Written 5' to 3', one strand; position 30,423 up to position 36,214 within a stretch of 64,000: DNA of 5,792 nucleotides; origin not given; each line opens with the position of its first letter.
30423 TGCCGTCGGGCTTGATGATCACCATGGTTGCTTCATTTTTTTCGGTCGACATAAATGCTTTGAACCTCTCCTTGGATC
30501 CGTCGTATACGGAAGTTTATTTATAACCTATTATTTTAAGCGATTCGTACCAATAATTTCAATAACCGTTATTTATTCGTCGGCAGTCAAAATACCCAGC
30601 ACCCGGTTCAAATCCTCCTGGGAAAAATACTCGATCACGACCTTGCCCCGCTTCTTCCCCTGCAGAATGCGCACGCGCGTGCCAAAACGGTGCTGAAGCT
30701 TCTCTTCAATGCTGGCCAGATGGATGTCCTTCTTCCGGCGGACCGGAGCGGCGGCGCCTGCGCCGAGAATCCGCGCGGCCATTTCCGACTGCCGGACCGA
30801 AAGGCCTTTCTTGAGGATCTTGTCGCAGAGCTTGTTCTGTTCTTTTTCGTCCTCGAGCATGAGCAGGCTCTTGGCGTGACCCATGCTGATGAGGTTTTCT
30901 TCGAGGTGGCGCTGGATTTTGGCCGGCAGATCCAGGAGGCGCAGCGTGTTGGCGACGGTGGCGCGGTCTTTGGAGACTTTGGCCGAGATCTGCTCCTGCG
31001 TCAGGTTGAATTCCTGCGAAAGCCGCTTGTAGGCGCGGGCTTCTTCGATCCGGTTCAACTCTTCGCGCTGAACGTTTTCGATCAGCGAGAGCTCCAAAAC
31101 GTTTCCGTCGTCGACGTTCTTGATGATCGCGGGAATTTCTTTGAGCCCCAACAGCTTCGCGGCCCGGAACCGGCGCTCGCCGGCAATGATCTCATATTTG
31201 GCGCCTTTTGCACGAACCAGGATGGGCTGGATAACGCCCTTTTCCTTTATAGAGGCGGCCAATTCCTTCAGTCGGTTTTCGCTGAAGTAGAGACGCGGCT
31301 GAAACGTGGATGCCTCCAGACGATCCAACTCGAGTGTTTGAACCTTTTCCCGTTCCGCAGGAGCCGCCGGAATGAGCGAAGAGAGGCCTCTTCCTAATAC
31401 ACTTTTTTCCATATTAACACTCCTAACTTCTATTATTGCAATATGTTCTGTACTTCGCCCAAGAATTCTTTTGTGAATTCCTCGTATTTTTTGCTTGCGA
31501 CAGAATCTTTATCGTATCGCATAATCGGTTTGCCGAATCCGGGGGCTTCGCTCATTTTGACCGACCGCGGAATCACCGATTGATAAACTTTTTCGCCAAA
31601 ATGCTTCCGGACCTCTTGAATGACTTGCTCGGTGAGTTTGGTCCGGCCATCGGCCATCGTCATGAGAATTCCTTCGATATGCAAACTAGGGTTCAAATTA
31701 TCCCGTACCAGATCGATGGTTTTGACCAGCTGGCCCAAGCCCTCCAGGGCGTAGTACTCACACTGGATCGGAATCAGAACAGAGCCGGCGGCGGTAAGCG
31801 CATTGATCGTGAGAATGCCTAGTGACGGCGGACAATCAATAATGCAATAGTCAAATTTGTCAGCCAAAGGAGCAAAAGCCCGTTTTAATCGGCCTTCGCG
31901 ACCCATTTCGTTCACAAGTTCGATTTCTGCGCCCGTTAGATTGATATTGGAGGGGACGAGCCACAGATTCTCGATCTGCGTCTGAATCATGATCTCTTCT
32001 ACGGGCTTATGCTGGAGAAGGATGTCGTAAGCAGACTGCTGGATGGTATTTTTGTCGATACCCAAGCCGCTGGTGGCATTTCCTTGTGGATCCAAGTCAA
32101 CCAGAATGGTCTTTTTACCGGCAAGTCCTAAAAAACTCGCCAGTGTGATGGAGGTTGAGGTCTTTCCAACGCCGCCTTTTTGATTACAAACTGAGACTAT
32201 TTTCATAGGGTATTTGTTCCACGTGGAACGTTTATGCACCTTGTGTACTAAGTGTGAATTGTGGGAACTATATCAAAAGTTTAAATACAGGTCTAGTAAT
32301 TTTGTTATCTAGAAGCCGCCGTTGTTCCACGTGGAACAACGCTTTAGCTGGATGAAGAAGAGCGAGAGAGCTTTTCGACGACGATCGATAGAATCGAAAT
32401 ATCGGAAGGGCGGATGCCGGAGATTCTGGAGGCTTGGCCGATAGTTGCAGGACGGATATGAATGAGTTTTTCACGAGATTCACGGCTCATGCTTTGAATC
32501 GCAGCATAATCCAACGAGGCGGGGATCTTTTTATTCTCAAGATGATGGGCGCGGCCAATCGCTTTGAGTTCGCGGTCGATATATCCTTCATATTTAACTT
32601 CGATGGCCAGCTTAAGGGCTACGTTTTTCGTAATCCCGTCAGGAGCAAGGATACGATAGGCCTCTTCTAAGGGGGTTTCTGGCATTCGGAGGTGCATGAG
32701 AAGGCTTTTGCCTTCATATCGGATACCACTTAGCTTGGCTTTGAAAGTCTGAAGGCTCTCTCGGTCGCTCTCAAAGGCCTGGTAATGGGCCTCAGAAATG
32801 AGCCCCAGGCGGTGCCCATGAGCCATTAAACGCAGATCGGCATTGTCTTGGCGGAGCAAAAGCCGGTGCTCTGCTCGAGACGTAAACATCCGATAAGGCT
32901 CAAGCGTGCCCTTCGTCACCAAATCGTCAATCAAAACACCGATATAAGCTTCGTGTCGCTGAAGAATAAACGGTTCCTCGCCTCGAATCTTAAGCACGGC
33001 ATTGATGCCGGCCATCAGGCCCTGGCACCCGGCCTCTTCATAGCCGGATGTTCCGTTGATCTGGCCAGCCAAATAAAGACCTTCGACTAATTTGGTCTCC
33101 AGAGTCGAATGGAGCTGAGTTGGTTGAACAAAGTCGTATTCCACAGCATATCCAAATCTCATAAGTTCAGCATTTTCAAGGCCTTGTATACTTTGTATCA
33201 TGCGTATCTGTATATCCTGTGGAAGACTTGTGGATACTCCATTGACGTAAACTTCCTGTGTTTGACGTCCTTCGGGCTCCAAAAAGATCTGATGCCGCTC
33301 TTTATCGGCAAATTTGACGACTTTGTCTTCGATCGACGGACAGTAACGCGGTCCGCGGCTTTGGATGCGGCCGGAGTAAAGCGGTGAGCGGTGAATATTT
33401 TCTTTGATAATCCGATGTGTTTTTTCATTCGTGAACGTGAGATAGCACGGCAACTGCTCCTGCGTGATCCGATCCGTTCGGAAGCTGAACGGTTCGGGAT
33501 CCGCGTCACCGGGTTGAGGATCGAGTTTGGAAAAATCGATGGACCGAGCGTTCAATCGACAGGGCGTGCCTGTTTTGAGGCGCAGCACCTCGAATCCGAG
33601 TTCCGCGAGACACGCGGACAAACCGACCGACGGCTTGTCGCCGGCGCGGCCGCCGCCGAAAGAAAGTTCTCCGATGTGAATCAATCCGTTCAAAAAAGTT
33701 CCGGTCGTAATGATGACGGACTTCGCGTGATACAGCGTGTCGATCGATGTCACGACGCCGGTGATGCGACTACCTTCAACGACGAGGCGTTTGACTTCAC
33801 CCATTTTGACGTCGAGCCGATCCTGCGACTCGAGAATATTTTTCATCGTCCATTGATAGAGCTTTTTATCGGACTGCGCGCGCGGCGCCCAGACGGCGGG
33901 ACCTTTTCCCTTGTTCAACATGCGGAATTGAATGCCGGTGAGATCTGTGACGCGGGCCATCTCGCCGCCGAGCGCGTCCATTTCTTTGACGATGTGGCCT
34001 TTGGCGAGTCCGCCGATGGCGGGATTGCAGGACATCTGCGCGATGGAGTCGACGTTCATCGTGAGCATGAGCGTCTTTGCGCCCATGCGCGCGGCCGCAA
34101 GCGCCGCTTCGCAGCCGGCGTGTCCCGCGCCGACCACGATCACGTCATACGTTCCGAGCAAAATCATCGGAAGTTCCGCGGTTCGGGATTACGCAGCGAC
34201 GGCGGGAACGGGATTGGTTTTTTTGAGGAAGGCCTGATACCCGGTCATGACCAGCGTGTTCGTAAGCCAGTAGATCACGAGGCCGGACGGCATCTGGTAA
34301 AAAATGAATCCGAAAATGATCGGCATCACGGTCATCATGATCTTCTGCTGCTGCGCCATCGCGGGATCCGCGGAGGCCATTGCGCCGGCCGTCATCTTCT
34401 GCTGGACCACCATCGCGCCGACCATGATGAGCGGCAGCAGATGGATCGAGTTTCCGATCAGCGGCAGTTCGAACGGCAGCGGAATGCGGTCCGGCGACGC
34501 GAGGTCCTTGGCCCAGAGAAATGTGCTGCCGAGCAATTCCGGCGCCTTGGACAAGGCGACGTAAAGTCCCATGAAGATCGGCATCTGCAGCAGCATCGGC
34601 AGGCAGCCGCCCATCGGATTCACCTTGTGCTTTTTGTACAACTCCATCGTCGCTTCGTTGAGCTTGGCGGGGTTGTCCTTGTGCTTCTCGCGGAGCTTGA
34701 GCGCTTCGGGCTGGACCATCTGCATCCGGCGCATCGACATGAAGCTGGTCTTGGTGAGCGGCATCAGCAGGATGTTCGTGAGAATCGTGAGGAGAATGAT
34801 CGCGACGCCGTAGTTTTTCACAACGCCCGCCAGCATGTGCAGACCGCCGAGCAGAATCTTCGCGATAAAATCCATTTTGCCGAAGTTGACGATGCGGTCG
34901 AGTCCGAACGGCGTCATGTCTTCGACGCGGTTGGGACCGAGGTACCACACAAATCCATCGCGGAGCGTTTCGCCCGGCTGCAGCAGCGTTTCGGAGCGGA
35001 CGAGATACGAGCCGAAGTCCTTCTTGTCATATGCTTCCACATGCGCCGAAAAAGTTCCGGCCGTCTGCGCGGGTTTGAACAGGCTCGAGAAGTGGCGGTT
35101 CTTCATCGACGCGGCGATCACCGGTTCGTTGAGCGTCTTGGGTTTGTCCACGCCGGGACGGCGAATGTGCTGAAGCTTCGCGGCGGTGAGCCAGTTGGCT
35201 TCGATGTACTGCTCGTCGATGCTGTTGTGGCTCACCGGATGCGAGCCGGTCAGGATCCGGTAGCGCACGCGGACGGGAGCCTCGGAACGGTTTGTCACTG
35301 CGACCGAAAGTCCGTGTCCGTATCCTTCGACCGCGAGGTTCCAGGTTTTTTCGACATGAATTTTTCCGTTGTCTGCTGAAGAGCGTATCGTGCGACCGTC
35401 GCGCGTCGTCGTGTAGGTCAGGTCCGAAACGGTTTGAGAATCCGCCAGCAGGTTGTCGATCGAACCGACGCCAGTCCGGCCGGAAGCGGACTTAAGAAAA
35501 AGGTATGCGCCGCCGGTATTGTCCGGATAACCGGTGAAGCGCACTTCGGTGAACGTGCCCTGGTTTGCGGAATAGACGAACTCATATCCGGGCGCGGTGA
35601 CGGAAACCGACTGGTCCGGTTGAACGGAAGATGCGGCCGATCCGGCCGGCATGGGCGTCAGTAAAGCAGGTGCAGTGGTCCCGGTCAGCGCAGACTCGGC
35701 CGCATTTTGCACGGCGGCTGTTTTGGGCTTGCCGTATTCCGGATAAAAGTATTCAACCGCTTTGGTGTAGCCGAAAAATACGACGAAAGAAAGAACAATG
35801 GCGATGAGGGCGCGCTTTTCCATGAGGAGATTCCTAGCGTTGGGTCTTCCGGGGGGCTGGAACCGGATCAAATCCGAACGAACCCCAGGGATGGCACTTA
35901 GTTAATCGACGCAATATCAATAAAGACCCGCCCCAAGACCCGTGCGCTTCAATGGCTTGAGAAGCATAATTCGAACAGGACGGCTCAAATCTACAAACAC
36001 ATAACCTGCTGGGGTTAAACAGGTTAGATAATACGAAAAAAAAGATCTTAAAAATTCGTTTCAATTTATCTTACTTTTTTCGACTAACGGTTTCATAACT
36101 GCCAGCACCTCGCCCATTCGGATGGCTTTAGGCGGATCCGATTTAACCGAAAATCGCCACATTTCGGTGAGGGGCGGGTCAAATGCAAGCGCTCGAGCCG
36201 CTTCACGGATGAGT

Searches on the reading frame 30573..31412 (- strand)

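Call 94: search_protein_families(library=pfam, proteins=[window:30573-31412:-], max_evalue=0.00001)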
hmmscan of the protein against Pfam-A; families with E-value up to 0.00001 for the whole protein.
window:30573-31412:- (279 aa): 3 families
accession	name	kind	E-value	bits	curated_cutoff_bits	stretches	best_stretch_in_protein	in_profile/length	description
PF17762.8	HTH_ParB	-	5.4e-35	120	22.6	1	117-213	1-97/102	ParB HTH domain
PF02195.25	ParB_N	-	4.9e-34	116.7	26.3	1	22-115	1-95/95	ParB N-terminal domain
PF23552.2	ParB_C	-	7.2e-10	38.6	23.8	1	228-274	1-48/50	ParB dimerisation domain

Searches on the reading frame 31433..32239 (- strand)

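Call 94: search_protein_families(library=pfam, proteins=[window:31433-32239:-], max_evalue=0.00001)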
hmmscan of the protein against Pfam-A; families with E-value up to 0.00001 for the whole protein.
window:31433-32239:- (268 aa): 6 families
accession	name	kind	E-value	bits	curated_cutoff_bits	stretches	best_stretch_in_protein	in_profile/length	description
PF13614.12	AAA_31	-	1.5e-66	224.2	27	1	12-188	1-177/177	AAA domain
PF01656.29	CbiA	-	2e-26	92.8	25.4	1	16-239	2-125/125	CobQ/CobB/MinD/ParA nucleotide binding domain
PF06564.18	CBP_BcsQ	-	9.1e-10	38.9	21.3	1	12-252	1-226/234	Cellulose biosynthesis protein BcsQ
PF10609.15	ParA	-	6.8e-09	35.9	27.1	1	13-257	4-243/246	NUBPL iron-transfer P-loop NTPase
PF09140.17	MipZ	-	7.5e-09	35.7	20.7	1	14-171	2-142/262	ATPase MipZ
PF00142.24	Fer4_NifH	-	3.8e-07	30.3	25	0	20-86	7-71/271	4Fe-4S iron sulfur cluster binding proteins, NifH/frxC family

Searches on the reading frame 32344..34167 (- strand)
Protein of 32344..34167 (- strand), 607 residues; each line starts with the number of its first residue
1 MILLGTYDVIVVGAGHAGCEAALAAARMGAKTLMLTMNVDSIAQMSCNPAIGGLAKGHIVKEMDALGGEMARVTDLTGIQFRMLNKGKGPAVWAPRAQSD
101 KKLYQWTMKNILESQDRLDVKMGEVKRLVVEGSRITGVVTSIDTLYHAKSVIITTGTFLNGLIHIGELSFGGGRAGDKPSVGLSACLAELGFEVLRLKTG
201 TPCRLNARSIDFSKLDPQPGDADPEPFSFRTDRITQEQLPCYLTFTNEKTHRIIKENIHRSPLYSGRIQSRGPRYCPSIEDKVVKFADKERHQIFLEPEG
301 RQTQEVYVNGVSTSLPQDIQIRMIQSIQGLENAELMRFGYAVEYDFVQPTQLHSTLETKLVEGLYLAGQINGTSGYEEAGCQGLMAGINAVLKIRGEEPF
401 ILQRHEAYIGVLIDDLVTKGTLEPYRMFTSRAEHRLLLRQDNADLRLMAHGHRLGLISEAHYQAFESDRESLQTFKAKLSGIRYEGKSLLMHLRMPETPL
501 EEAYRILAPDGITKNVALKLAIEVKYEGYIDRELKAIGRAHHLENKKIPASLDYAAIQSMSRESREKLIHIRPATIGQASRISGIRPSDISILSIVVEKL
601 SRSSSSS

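Call 6: search_protein_families(library=pfam, proteins=[window:32344-34167:-], max_evalue=0.01)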
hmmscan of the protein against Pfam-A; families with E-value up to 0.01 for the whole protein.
window:32344-34167:- (607 aa): 12 families
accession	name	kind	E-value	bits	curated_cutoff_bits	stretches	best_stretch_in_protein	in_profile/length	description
PF01134.28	GIDA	-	4.8e-174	579.4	22.1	1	8-398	1-391/391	Glucose inhibited division protein A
PF13932.14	SAM_GIDA_C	-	3e-23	81.8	27.1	1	540-593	3-56/57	tRNA modifying enzyme MnmG/GidA C-terminal helical bundle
PF12831.13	FAD_oxidored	-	1.1e-08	35.3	27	1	8-152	1-141/416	FAD dependent oxidoreductase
PF07992.20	Pyr_redox_2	-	2.8e-06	27.4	26.1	1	7-157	1-109/291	Pyridine nucleotide-disulphide oxidoreductase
PF00890.30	FAD_binding_2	-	1.8e-05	24.5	20.4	1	8-36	1-29/414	FAD binding domain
PF21680.2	GIDA_C_1st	-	2.8e-05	25.2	24.7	1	461-533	3-95/96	tRNA modifying enzyme MnmG/GidA C-terminal helical domain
PF01262.27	AlaDh_PNT_C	-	0.00024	21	23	1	8-45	30-67/214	Alanine dehydrogenase/PNT, C-terminal domain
PF01266.30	DAO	-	0.0022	18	27.9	0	8-38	1-31/353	FAD dependent oxidoreductase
PF03486.20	HI0933_like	-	0.0033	17.4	50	0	8-36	2-30/244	HI0933-like protein Rossmann domain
PF13738.12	Pyr_redox_3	-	0.0037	17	30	0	8-38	166-196/305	Pyridine nucleotide-disulphide oxidoreductase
PF00899.27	ThiF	-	0.0058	16.2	28.1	1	6-35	20-49/238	ThiF family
PF00070.33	Pyr_redox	-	0.0081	17.1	22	0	9-37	2-30/82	Pyridine nucleotide-disulphide oxidoreductase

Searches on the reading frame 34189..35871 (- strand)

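Call 6: search_protein_families(library=pfam, proteins=[window:34189-35871:-], max_evalue=0.01)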
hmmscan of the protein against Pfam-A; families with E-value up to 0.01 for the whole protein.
window:34189-35871:- (560 aa): 2 families
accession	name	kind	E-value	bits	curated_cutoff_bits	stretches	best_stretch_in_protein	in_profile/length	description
PF02096.25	60KD_IMP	-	2.4e-56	190.6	35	1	354-550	1-162/163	60Kd inner membrane protein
PF14849.12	YidC_periplas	-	1.7e-11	45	24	1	147-340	67-280/283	YidC periplasmic domain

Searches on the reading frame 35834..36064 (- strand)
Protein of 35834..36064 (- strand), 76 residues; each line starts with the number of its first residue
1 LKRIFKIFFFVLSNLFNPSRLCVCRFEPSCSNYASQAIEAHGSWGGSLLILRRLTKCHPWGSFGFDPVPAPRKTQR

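Call 6: search_protein_families(library=pfam, proteins=[window:35834-36064:-], max_evalue=0.01)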
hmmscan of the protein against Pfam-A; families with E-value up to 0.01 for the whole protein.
window:35834-36064:- (76 aa): 1 family
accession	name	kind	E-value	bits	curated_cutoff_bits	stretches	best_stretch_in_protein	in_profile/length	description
PF01809.23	YidD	-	1.3e-20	73.4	27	1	14-68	13-67/67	Putative membrane protein insertion efficiency factor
